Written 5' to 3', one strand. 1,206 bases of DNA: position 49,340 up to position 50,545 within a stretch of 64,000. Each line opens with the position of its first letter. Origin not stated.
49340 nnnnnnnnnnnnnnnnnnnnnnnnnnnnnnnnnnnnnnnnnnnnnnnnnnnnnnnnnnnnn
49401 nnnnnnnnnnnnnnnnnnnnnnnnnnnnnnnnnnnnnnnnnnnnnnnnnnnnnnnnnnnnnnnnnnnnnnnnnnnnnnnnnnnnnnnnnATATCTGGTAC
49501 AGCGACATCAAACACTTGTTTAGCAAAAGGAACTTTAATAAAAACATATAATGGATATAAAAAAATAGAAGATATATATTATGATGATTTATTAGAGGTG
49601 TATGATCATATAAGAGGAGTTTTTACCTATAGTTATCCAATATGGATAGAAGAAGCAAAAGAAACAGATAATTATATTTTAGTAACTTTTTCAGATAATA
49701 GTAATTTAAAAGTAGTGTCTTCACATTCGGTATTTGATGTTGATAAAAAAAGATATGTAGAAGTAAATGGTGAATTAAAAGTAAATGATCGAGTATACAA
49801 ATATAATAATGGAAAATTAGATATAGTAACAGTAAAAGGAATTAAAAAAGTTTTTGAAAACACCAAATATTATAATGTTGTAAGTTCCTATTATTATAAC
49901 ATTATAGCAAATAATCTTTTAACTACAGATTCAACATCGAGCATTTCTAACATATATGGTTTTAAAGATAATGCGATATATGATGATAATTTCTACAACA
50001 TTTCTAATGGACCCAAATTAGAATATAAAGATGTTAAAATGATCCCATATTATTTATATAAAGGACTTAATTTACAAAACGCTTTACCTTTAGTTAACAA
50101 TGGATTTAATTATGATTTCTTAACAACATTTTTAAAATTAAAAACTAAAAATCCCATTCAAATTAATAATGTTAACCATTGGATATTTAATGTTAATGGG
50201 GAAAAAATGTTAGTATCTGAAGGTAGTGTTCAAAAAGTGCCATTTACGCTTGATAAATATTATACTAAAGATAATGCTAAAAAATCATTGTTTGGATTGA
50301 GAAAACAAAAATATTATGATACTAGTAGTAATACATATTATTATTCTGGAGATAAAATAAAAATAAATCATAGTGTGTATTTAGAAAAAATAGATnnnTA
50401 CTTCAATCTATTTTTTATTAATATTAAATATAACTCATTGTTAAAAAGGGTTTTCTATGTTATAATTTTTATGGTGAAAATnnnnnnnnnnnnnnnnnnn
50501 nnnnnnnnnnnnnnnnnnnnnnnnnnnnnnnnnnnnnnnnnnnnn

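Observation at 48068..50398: Secreted protein combining a TasA-class signal, an FN3-like module and a Hint/bacterial-intein-like domain followed by an unknown C-terminal module (polymorphic-toxin-like architecture)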

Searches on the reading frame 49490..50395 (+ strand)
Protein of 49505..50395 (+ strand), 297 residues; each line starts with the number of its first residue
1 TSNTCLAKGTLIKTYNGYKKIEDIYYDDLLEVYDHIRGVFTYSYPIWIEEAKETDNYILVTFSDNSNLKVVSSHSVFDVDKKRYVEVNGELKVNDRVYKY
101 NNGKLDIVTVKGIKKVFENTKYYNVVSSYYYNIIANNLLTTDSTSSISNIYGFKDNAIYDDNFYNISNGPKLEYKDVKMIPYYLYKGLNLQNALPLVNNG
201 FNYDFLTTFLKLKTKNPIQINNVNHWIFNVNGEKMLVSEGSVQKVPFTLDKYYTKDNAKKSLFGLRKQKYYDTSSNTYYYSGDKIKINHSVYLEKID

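Call 13: search_solved_structures(query=A2, max_evalue=1, show_alignments=3)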
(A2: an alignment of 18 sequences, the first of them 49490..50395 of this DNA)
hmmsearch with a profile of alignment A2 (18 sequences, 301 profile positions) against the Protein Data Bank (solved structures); distinct sequences matched with E-value up to 1: 12.
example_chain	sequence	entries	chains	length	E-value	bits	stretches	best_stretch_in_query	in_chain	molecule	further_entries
8w20_A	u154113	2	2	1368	0.00047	22.9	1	13-104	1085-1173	Intein C-terminal splicing domain-containing protein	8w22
6y75_A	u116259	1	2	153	0.00076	22.2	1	12-154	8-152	NAD(P)(+)--arginine ADP-ribosyltransferase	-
6tmm_AAA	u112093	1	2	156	0.0008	22.2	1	12-154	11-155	NAD(P)(+)--arginine ADP-ribosyltransferase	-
6tmm_BBB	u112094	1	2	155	0.0013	21.5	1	12-149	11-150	NAD(P)(+)--arginine ADP-ribosyltransferase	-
6y75_B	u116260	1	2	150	0.0017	21.1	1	12-148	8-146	NAD(P)(+)--arginine ADP-ribosyltransferase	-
6zgq_A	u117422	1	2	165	0.015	18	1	10-57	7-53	AceL NrdHF-1-1 Intein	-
5o9i_A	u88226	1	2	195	0.11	15.1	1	61-105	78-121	Transcription initiation factor IIB,Transcription initiation factor IIB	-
4e2u_A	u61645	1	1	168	0.17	14.6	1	44-146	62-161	Pho radA intein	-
1gpp_A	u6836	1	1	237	0.21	14.2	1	8-31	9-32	ENDONUCLEASE PI-SCEI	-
2exd_A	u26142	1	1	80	0.55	12.9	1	72-120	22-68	nfeD short homolog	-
5o9j_A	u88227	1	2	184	0.61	12.7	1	61-105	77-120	Transcription initiation factor IIB,Transcription initiation factor IIB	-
4j2j_A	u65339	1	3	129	0.78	12.4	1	12-37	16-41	Ataxin-1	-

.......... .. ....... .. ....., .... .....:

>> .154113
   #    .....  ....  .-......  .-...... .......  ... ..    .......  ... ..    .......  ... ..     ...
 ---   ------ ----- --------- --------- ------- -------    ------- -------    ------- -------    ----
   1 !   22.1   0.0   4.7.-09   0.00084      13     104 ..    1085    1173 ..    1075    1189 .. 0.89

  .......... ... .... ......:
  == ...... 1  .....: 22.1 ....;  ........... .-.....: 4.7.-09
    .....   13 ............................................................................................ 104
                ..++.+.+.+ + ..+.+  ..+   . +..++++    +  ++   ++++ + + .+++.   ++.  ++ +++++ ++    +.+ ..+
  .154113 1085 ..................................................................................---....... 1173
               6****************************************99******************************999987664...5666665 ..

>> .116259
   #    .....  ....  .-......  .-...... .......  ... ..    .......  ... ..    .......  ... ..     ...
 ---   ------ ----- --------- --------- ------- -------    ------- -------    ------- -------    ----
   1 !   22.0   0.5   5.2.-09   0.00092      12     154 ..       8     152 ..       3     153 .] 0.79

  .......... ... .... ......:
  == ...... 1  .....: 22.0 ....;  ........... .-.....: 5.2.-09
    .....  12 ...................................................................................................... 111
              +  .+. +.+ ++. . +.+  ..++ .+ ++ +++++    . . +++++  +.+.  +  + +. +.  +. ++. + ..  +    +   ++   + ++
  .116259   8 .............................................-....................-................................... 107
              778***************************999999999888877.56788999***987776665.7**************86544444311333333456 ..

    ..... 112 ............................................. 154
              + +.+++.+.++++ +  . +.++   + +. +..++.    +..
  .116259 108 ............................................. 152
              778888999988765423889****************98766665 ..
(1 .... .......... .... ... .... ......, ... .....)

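Call 20: search_protein_representatives(protein=window:49505-50395:+)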
Query: 297 residues. Proteins with E-value up to 0.001 (for the whole library): 1295; up to 1e-10: 503; up to 1e-30: 81. The best 150 are listed.
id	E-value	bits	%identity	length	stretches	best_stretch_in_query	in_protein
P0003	7.2e-137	472.1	82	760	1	2-295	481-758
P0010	1.5e-72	261.0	55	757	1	1-296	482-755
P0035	3.8e-67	243.3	51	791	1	3-294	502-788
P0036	2.4e-65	237.4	47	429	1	2-294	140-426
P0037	1.7e-62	228.0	50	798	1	1-292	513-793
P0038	9.2e-60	219.1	49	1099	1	2-255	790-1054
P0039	2.9e-59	217.4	49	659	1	3-259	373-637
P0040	1.7e-58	214.9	44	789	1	3-292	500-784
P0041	5.3e-56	206.7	43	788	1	3-295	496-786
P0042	1.3e-55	205.4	47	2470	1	3-294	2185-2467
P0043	4.2e-51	190.6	43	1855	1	2-294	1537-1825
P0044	7.4e-51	189.8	44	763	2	4-297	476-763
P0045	9.3e-48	179.7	46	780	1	2-296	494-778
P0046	4.4e-47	177.4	42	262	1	32-294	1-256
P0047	4.8e-47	177.3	40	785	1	4-293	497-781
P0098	9.9e-33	130.3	34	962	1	3-294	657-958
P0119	1.6e-29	119.8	38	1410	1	3-208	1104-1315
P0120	2.9e-29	119.0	37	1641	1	3-291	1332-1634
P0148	1.5e-19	87.1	41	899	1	3-159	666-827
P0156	1.4e-18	83.9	38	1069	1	3-158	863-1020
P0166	8.6e-18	81.3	42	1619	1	4-160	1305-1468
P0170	1.8e-17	80.3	34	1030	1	4-159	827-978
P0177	3.0e-17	79.6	35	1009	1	1-155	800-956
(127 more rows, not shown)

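Call 21: predict_structure(alignment_id=A2)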
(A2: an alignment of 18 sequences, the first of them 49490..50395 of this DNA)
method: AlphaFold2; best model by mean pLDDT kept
length: 302 residues; sequences in the alignment: 18
mean_pLDDT: 86.3   pTM: 0.83
mean pLDDT of the five models: 86.3, 86.0, 85.9, 83.7, 81.8
residues with pLDDT >= 90: 180; 70-90: 85; 50-70: 28; < 50: 9
segments of 3 or more residues with pLDDT < 50: 1-6
pLDDT, mean of each block of 10 residues (from residue 1): 44 96 96 94 93 91 97 92 94 93 95 97 94 86 83 81 91 90 88 85 69 78 93 92 95 63 52 85 92 93 76
secondary structure, 60 per line:
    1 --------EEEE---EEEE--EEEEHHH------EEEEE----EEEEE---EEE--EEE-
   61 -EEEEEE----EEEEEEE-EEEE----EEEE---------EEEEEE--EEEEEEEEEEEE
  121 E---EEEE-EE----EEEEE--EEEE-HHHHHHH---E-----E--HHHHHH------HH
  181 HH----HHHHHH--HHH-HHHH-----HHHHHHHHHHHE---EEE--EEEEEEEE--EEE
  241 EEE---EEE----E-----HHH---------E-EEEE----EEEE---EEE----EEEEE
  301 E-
elements in order: E9-12 E16-19 E22-25 E35-39 E44-48 E52-54 E57-59 E62-67 E72-78 E80-83 E88-91 E101-106 E109-121 E125-128 E136-140 E143-146 H148-154 H167-172 H179-182 H187-192 H199-202 H208-218 E223-225 E228-235 E238-243 E247-249 E274-277 E282-285 E289-291 E296-301

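Call 24: search_protein_families(library=pfam, proteins=[P0042, P0043, P0120, P0119, P0166], max_evalue=0.001)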
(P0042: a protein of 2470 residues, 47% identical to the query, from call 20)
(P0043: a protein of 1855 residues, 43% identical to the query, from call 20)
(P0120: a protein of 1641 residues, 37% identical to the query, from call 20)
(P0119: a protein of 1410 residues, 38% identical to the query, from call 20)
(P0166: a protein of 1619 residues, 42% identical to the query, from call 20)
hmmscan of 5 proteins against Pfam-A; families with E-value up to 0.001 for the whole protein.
P0042 (2470 aa): 2 families
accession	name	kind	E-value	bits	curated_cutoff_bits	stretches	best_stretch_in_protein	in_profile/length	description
PF03382.20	DUF285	-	1.2e-166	545.1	25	11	1180-1289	15-110/120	Mycoplasma protein of unknown function, DUF285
PF09479.16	Flg_new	-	6.9e-26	90.6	27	3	1504-1577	1-65/65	Listeria-Bacteroides repeat domain (List_Bact_rpt)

P0043 (1855 aa): 3 families
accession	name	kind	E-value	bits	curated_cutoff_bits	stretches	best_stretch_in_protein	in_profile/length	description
PF09479.16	Flg_new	-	8.2e-30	103.2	27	2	709-788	1-65/65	Listeria-Bacteroides repeat domain (List_Bact_rpt)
PF18998.6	Flg_new_2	-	1.1e-12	48.2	23.6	2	386-455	1-68/73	Divergent InlB B-repeat domain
PF00041.27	fn3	-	0.00025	21.6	25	1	1355-1431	7-76/84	Fibronectin type III domain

P0120 (1641 aa): 0 families

P0119 (1410 aa): 2 families
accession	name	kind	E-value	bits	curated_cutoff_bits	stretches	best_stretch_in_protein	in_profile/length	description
PF09479.16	Flg_new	-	1.3e-65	217.8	27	7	631-698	1-65/65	Listeria-Bacteroides repeat domain (List_Bact_rpt)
PF18998.6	Flg_new_2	-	1.3e-09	38.3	23.6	0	531-559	34-72/73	Divergent InlB B-repeat domain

P0166 (1619 aa): 2 families
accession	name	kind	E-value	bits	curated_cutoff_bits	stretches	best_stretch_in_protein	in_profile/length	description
PF13306.12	LRR_5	-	4.6e-07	30.2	27.7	1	1077-1148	3-70/127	BspA type Leucine rich repeat region (6 copies)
PF01079.26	Hint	-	0.00092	19.3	29.7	0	1301-1414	8-116/213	Hint module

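Call 25: fold_search(model_id=the predicted structure, library=pdb)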
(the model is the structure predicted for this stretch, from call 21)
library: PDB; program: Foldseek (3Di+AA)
matches with E <= 10: 343; with E <= 0.001: 57
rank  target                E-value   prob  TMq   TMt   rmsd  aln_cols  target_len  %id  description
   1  2lwy_MODEL_1_A        1.8e-07  1.00  0.40  0.83   2.6       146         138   20  Solution Structure of Bacterial Intein-Like domain from Clostridium thermocellum (released 2013-05-08)
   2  6frh_B                7.6e-07  1.00  0.39  0.74   3.5       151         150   10  Crystal structure of Ssp DnaB Mini-Intein variant M86 (released 2019-01-30)
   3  6y75_B                1.2e-06  1.00  0.41  0.79   2.6       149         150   19  BIL2 domain from T.thermophila BUBL1 locus (C1A-N143A) (released 2021-02-03)
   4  6y75_A                1.2e-06  1.00  0.41  0.78   2.8       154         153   20  BIL2 domain from T.thermophila BUBL1 locus (C1A-N143A) (released 2021-02-03)
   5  4o1r                  2.3e-06  1.00  0.39  0.78   3.1       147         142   14  Crystal structure of NpuDnaB intein (released 2014-03-19)
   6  3ifj_A                3.4e-06  1.00  0.38  0.78   2.6       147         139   18  Crystal structure of Mtu recA intein, splicing domain (released 2009-10-06)
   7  6rpq                  3.4e-06  1.00  0.40  0.48   4.2       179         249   14  Crystal structure of PhoCDC21-1 intein (released 2019-08-14)
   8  6tmm_BBB              3.5e-06  1.00  0.41  0.78   2.6       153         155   19  BIL2 domain from T.thermophila BUBL1 locus (C1A-N143A) (released 2020-12-16)
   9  6riz                  3.7e-06  1.00  0.39  0.87   2.2       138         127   17  Crystal structure of gp41-1 intein (C1A, F65W, D107C) (released 2020-04-29)
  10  4o1s_A                3.9e-06  1.00  0.38  0.65   4.8       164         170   17  Crystal structure of TvoVMA intein (released 2014-03-19)
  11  1mi8                  4.6e-06  1.00  0.40  0.82   2.8       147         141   11  2.0 Angstrom crystal structure of a DnaB intein from Synechocystis sp. PCC 6803 (released 2003-08-19)
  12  6tmm_AAA              6.0e-06  1.00  0.41  0.76   2.6       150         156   20  BIL2 domain from T.thermophila BUBL1 locus (C1A-N143A) (released 2020-12-16)
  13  6qaz                  6.4e-06  1.00  0.39  0.87   2.3       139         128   17  Crystal structure of gp41-1 intein (released 2019-11-13)
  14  1at0                  6.7e-06  1.00  0.37  0.72   3.3       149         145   15  17-kDA fragment of hedgehog C-terminal autoprocessing domain (released 1997-11-12)
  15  6frh_A                7.9e-06  1.00  0.39  0.69   3.4       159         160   10  Crystal structure of Ssp DnaB Mini-Intein variant M86 (released 2019-01-30)
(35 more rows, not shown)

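Call 44: find_related_loci(query=A2, collection=genome_contigs, flank=7000)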
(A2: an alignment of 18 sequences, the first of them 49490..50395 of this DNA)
Query A2 (302 aa) in genome_contigs; peptide patterns used: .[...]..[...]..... (x = any residue, [..] = any of these).
423 stretches matched a pattern; 124 encode a relative of the query (tblastn E <= 1e-3); the best 80 are kept; 80 distinct loci.
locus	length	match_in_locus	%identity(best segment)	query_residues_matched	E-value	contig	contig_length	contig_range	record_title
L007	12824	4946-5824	41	1-299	1e-63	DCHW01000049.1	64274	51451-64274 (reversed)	MAG TPA_asm: Clostridiales bacterium UBA1742 UBA1742_contig_20717, whole genome shotgun sequence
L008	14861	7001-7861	47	9-301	1e-74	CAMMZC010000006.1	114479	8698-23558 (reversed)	MAG: uncultured Clostridia bacterium isolate SRR873596_bin.131_metaWRAP_v1.3_MAG genome assembly, contig: NODE.268_lengt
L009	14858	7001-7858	43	8-301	9e-54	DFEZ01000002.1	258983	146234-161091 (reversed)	MAG TPA_asm: Bacillales bacterium UBA3789 UBA3789_contig_7269, whole genome shotgun sequence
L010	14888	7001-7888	38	1-301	8e-52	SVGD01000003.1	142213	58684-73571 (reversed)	MAG: Clostridiales bacterium isolate SIG349 NODE_561_length_142213_cov_5.290732, whole genome shotgun sequence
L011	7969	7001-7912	39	2-302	1e-51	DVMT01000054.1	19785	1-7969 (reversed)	MAG TPA_asm: Candidatus Aphodocola excrementigallinarum isolate CHK193-30670 CHK193__C262260_L19785_ERR3414588, whole ge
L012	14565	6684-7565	42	1-301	5e-57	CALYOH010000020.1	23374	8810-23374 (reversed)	MAG: uncultured Bacillales bacterium isolate SRR13040389_bin.19_metaWRAP_v1.3_MAG genome assembly, contig: ERZ8969618.15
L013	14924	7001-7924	38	1-298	6e-50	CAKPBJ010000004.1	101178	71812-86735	MAG: uncultured Bacilli bacterium isolate REFINED_METABAT215_TOP10_CONTIGS_1500_ASSEMBLY_K77_MERGED__Hadza_MoBio_hadza-A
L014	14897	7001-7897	34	3-301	2e-49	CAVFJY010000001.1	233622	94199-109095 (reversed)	bacterium isolate H07626-L1_cleanbin_000038 genome assembly, contig: Spades_H07626-L1_contig_6, whole genome shotgun seq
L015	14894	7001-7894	36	7-302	6e-49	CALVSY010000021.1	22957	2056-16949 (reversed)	MAG: uncultured Bacilli bacterium isolate BRZ_GH__bin20 genome assembly, contig: BRZ_GH__NODE_1512_length_22957_cov_8.49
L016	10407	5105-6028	37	4-301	5e-49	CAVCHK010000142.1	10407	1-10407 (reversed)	Paludibacteraceae bacterium isolate G02611-L1_cleanbin_000020 genome assembly, contig: Spades_G02611-L1_contig_1781, who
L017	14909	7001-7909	38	1-298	1e-48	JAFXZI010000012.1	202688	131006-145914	MAG: Bacilli bacterium isolate RGIG6883 Sheep_Rumen-5__c4413, whole genome shotgun sequence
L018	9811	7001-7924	38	1-298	1e-47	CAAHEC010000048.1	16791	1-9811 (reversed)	MAG TPA_asm: Bacilli bacterium, isolate HGM10828, WGS project CAAHEC010000000 data, contig: SRS820626_38_k75_60311, whol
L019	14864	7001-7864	38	7-301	2e-47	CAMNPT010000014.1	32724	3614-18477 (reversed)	MAG: uncultured Clostridium sp. isolate SRR873597_bin.160_metaWRAP_v1.3_MAG genome assembly, contig: NODE.2655_length_32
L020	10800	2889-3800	36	1-302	5e-47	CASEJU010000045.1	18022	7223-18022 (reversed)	uncultured bacterium isolate Batch3_idba_bin.1235 genome assembly, contig: Batch3_idba_bin.1235.fa_k87_24142439, whole g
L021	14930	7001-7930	38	1-301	4e-46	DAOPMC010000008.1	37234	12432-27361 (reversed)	MAG TPA_asm: Bacilli bacterium isolate AMR_MDS_3209 NODE_1178_length_37234_cov_53.201641, whole genome shotgun sequence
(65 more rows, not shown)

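Call 83: search_protein_families(library=pfam, proteins=[P0156, P0170, P0177, P0148, P0098, L011:6245-7915:+], max_evalue=0.01)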
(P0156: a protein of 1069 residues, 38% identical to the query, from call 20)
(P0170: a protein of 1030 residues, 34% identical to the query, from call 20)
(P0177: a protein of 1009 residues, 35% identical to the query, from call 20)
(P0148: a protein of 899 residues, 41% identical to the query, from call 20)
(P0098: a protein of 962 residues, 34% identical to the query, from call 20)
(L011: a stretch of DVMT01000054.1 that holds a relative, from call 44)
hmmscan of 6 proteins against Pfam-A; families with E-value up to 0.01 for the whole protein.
P0156 (1069 aa): 1 family
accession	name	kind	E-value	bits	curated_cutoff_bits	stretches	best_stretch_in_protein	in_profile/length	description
PF18454.7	Mtd_N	-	2.6e-10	40.5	26.3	1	5-42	1-36/37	Major tropism determinant N-terminal domain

P0170 (1030 aa): 1 family
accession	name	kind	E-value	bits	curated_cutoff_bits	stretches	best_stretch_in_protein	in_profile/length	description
PF05658.19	YadA_head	-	1.2e-17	64.2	25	3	154-180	1-27/27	YadA head domain repeat (2 copies)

P0177 (1009 aa): 1 family
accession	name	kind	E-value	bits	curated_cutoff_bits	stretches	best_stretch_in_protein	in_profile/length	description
PF18454.7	Mtd_N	-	8.9e-10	38.8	26.3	1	5-43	1-37/37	Major tropism determinant N-terminal domain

P0148 (899 aa): 4 families
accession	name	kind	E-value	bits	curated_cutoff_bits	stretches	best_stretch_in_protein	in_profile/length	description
PF13306.12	LRR_5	-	1.1e-48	164.8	27.7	3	439-542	19-121/127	BspA type Leucine rich repeat region (6 copies)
PF13855.12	LRR_8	-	1.2e-10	41.4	27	0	273-326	3-56/61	Leucine rich repeat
PF01079.26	Hint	-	0.00038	20.6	29.7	1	666-785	11-137/213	Hint module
PF03729.18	DUF308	-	0.0018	18.9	25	1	1-47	2-48/73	Short repeat of unknown function (DUF308)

P0098 (962 aa): 2 families
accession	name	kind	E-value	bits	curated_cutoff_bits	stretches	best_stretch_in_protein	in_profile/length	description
PF07963.17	N_methyl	-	1.1e-05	25.3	21.2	1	4-29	2-27/27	Prokaryotic N-terminal methylation motif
PF01079.26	Hint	-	0.00014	22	29.7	1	650-774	4-135/213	Hint module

L011:6245-7915:+ (557 aa): 2 families
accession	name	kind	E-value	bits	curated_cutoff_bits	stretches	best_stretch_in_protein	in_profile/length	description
PF07963.17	N_methyl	-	7.2e-09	35.3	21.2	1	4-29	1-26/27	Prokaryotic N-terminal methylation motif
PF13403.11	Hint_2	-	0.0018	19.1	28.4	1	261-397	2-139/147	Hint domain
